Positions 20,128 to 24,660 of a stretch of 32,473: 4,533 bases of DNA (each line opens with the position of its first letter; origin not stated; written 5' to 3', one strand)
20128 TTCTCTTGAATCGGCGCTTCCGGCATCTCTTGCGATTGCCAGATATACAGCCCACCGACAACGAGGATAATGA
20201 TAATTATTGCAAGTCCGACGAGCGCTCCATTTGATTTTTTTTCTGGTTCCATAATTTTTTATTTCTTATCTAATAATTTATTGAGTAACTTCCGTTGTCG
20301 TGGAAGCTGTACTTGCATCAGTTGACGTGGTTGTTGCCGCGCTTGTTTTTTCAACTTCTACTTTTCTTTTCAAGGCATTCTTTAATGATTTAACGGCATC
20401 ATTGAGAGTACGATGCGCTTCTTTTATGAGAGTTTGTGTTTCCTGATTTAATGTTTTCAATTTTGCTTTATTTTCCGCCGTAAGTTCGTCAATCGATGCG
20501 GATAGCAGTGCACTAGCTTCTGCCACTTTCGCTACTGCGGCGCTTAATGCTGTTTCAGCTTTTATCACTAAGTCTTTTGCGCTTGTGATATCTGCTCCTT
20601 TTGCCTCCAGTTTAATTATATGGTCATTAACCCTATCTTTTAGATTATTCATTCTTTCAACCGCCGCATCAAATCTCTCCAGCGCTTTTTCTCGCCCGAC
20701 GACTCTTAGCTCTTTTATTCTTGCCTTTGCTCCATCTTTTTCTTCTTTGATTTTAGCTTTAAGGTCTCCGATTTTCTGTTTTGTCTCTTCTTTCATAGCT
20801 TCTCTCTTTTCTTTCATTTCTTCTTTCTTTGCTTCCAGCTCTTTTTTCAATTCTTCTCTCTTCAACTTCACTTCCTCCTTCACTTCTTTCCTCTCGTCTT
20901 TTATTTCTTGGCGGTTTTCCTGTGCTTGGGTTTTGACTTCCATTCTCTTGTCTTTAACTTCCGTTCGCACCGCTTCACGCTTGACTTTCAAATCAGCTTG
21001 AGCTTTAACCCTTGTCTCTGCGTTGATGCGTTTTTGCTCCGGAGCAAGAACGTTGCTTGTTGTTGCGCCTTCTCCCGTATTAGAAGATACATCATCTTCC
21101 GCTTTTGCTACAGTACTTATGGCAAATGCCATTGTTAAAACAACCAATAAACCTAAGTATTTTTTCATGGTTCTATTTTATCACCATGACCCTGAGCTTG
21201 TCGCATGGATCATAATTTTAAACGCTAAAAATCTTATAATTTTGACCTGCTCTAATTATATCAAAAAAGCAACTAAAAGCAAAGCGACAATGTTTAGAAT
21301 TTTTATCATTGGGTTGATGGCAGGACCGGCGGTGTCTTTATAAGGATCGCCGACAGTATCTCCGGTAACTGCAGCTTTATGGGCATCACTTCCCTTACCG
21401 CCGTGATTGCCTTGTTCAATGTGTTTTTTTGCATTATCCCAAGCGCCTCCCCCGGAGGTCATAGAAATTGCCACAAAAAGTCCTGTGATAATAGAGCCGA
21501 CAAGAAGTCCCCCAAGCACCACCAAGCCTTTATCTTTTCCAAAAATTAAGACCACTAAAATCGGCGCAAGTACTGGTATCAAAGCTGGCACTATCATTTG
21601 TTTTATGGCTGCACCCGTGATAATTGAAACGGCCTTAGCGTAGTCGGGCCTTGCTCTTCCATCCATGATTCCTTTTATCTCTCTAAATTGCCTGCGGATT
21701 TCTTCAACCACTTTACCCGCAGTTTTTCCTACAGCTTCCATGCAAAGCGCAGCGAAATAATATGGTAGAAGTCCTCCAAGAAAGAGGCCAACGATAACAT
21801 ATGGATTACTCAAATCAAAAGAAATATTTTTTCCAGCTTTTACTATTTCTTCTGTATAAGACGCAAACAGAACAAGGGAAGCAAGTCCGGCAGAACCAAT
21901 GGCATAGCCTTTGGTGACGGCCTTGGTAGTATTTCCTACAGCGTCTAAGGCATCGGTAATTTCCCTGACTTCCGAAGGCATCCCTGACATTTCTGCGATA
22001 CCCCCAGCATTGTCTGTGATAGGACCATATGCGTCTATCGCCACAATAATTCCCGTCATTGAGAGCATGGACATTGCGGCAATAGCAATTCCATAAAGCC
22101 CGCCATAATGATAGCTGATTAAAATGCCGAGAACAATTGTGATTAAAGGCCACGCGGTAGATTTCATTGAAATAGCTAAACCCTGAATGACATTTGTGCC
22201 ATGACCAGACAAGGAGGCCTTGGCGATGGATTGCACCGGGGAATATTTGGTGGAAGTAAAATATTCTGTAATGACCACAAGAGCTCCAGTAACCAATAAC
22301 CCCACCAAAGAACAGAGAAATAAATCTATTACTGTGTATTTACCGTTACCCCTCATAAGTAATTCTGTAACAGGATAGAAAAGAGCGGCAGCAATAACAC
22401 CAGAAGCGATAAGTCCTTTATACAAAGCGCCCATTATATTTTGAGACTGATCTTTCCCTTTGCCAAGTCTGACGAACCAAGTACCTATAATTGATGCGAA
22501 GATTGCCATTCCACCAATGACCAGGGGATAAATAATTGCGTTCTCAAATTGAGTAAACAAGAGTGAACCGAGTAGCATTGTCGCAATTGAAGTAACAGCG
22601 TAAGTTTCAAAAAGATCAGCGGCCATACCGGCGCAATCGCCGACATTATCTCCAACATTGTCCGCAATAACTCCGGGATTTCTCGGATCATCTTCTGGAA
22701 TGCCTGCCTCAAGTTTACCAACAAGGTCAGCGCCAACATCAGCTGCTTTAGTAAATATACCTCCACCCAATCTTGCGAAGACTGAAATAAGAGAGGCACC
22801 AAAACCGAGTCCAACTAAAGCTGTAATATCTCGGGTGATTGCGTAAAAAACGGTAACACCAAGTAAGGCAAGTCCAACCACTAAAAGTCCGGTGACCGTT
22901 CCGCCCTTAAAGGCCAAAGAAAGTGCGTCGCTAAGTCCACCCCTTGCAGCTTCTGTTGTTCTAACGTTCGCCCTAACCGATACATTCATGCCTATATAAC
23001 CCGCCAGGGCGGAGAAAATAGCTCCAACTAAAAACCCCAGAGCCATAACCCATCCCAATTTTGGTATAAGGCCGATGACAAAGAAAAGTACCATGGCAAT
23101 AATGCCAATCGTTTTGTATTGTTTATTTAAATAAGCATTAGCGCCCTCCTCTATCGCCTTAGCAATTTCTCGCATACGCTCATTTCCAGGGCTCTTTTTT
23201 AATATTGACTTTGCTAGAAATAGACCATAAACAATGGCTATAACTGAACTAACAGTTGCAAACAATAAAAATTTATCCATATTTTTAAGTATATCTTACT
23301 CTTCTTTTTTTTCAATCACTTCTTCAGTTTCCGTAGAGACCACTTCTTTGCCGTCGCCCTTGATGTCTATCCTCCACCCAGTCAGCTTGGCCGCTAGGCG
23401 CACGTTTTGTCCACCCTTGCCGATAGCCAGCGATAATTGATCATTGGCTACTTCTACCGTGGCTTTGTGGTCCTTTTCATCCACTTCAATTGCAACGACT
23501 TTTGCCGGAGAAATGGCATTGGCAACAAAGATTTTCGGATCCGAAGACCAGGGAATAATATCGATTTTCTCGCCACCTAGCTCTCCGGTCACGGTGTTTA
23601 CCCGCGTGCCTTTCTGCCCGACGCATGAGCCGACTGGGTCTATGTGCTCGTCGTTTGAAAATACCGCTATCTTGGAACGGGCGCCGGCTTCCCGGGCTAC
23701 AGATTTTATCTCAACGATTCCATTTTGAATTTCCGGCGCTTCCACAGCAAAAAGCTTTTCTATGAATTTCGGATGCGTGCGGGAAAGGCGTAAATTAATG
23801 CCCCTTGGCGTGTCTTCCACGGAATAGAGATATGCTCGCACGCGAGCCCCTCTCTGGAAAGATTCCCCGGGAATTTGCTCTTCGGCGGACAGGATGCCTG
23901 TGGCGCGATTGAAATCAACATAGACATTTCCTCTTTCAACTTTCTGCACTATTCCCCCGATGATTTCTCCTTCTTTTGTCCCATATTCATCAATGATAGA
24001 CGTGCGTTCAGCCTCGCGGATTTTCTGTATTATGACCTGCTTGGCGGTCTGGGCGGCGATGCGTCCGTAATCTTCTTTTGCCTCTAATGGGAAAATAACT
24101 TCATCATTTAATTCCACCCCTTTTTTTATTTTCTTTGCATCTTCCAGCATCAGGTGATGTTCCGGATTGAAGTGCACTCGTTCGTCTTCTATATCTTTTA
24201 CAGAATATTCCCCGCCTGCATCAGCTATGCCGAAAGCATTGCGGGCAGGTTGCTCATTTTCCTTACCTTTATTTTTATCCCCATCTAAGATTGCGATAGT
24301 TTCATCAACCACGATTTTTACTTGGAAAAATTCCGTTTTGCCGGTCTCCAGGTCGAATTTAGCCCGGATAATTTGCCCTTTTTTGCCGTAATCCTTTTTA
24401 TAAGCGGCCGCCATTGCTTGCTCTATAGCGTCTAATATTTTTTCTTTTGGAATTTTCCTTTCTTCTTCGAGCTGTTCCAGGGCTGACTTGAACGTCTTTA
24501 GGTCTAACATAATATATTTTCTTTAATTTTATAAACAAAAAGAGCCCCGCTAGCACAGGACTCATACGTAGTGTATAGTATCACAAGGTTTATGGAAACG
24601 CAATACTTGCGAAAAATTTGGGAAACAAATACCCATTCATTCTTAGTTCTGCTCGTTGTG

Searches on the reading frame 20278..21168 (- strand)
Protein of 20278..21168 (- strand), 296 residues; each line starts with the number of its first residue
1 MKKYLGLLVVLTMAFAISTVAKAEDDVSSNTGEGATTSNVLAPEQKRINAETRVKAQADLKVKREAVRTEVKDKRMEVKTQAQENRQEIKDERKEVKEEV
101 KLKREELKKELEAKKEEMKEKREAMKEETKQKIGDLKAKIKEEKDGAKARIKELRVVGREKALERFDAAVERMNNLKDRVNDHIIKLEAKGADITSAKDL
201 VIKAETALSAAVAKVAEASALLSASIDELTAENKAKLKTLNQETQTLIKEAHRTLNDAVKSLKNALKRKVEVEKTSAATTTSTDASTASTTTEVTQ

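Call 76: search_protein_families(library=pfam, proteins=[window:20278-21168:-], max_evalue=0.001)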
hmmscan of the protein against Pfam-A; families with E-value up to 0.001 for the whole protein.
window:20278-21168:- (296 aa): 1 family
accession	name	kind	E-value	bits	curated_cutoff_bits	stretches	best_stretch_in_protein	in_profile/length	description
PF01442.23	Apolipoprotein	-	0.00012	22.2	90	0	123-271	47-168/190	Apolipoprotein A1/A4/E domain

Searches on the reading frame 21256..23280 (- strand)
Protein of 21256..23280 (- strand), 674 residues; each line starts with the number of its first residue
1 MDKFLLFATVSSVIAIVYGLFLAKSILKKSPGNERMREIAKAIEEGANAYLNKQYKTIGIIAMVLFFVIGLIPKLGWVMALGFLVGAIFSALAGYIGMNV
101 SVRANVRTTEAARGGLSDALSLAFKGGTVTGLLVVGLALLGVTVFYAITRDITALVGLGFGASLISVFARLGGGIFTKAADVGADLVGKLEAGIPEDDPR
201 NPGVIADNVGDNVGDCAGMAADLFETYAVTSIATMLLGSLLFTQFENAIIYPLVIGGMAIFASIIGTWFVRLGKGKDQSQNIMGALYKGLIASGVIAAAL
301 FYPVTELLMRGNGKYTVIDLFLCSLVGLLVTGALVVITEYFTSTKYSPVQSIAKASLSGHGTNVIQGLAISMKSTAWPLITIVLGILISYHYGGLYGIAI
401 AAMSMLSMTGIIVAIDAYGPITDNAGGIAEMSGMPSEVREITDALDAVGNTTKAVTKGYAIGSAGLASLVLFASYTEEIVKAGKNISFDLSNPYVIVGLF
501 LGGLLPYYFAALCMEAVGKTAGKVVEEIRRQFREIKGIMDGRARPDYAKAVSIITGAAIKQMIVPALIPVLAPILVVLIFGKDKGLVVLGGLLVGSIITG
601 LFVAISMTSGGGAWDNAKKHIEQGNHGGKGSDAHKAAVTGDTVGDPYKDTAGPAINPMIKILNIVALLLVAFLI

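Call 7: search_protein_families(library=pfam, proteins=[window:21256-23280:-], max_evalue=0.01)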
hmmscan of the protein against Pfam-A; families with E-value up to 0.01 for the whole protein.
window:21256-23280:- (674 aa): 1 family
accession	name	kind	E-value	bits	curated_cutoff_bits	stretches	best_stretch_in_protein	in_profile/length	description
PF03030.21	H_PPase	-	6.8e-273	907.6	29.7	1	13-669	1-645/645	Inorganic H+ pyrophosphatase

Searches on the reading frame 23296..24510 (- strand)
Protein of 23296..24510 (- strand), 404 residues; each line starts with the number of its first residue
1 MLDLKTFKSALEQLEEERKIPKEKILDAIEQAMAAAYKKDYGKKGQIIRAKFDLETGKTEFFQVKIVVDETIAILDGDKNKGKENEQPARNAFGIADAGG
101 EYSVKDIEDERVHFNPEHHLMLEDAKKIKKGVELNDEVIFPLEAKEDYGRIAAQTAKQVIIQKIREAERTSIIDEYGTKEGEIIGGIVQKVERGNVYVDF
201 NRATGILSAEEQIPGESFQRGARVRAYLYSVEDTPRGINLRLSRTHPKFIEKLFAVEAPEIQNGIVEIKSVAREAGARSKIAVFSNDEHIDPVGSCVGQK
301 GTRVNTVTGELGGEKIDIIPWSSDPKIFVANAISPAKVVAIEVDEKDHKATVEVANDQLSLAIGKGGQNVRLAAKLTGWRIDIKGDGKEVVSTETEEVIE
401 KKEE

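Call 7: search_protein_families(library=pfam, proteins=[window:23296-24510:-], max_evalue=0.01)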
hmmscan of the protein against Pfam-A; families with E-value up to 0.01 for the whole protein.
window:23296-24510:- (404 aa): 7 families
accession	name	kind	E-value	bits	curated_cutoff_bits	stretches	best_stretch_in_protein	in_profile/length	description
PF08529.16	NusA_N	-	2e-29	102.6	23.8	1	7-169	2-118/119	NusA N-terminal domain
PF13184.12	KH_5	-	2.8e-29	101.5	27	1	275-343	1-69/69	NusA-like KH domain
PF00575.29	S1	-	4.4e-06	27.4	22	1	179-241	3-72/74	S1 RNA binding domain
PF10246.15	MRP-S35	-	7.1e-05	23.1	25.1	1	169-236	12-79/105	Mitochondrial ribosomal protein MRP-S35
PF23095.1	KH_NusA_C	-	8e-05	23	34.2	1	351-383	2-34/59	Transcription termination/antitermination protein NusA, KH domain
PF00013.35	KH_1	-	0.0034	17.5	21.5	1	351-397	3-46/66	KH domain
PF07650.23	KH_2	-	0.0038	17.5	22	1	328-392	5-67/78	KH domain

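Call 18: find_related_loci(query=window:23296-24510:-, collection=genome_contigs, flank=10000)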
Query window:23296-24510:- (404 aa) in genome_contigs; peptide patterns used: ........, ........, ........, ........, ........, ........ (x = any residue, [..] = any of these).
600 stretches matched a pattern (row limit reached: there are more); 596 encode a relative of the query (tblastn E <= 1e-3); the best 80 are kept; 80 distinct loci.
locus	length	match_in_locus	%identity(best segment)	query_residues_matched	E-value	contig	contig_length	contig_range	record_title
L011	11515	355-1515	85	1-404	0e+0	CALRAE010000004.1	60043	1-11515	MAG: Candidatus Nomurabacteria bacterium isolate MaH-04nov19-216 genome assembly, contig: MaH-04nov19-C956, whole genome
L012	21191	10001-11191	83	1-402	0e+0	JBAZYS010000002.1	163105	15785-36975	MAG: Candidatus Paceibacterota bacterium isolate SO_2017_GW1_86 NODE_719_length_163105_cov_3.266557_OW334_2017, whole ge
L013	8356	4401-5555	79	1-402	0e+0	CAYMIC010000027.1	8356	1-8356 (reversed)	MAG TPA_asm: uncultured Candidatus Saccharibacteria bacterium isolate SRP278252_co2_831 genome assembly, contig: NODE_18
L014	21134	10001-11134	79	1-400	0e+0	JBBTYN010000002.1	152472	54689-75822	MAG: Patescibacteria group bacterium isolate H41-bin112_1 H41_bin112_1_000000000002, whole genome shotgun sequence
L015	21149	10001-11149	76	1-398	0e+0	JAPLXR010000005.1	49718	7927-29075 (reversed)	MAG: Candidatus Nomurabacteria bacterium isolate LacPavin_0818_WC55_MAG_33_13 LacPavin_0818_WC55_scaffold_102935, whole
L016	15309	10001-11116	79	1-390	0e+0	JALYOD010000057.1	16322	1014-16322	MAG: bacterium isolate MDV bin2 SD1454-56_k127_213411, whole genome shotgun sequence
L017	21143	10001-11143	82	1-386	0e+0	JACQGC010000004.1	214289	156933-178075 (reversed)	MAG: Candidatus Nomurabacteria bacterium isolate NC_groundwater_1063_Pr2_B-0.1um_42_14 rattlesnake_spring_18_scaffold_21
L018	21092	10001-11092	78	1-389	0e+0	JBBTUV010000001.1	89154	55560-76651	MAG: Patescibacteria group bacterium isolate H41-bin052_1 H41_bin052_1_000000000001, whole genome shotgun sequence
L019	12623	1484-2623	75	1-394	0e+0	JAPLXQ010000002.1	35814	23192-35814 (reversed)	MAG: Candidatus Nomurabacteria bacterium isolate LacPavin_0818_WC45_MAG_33_35 LacPavin_0818_WC45_scaffold_16871, whole g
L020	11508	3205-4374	74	1-404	0e+0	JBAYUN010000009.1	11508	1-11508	MAG: Candidatus Paceibacterota bacterium isolate SO_2016_LW3_36 scaffold08197_LW162_2016, whole genome shotgun sequence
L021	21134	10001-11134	69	1-394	4e-176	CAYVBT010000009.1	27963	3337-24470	MAG TPA_asm: uncultured Candidatus Saccharibacteria bacterium isolate binchicken_co113_107 genome assembly, contig: NODE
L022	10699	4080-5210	68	1-390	2e-176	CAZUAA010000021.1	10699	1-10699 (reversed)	MAG TPA_asm: uncultured Candidatus Saccharibacteria bacterium isolate SRP285395_co2_291 genome assembly, contig: NODE_95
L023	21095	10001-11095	69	1-385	8e-176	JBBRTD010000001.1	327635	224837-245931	MAG: Candidatus Paceibacteria bacterium isolate La2_metabat2.186 La2_metabat2.186_K_2668458L327635_cov_18.3548, whole ge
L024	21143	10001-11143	83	1-394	0e+0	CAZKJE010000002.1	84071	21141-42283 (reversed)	MAG TPA_asm: uncultured Candidatus Saccharibacteria bacterium isolate binchicken_co110_376 genome assembly, contig: NODE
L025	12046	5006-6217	60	1-402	4e-163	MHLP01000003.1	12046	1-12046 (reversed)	MAG: Candidatus Lloydbacteria bacterium RIFCSPLOWO2_01_FULL_50_20 rifcsplowo2_01_scaffold_12592, whole genome shotgun se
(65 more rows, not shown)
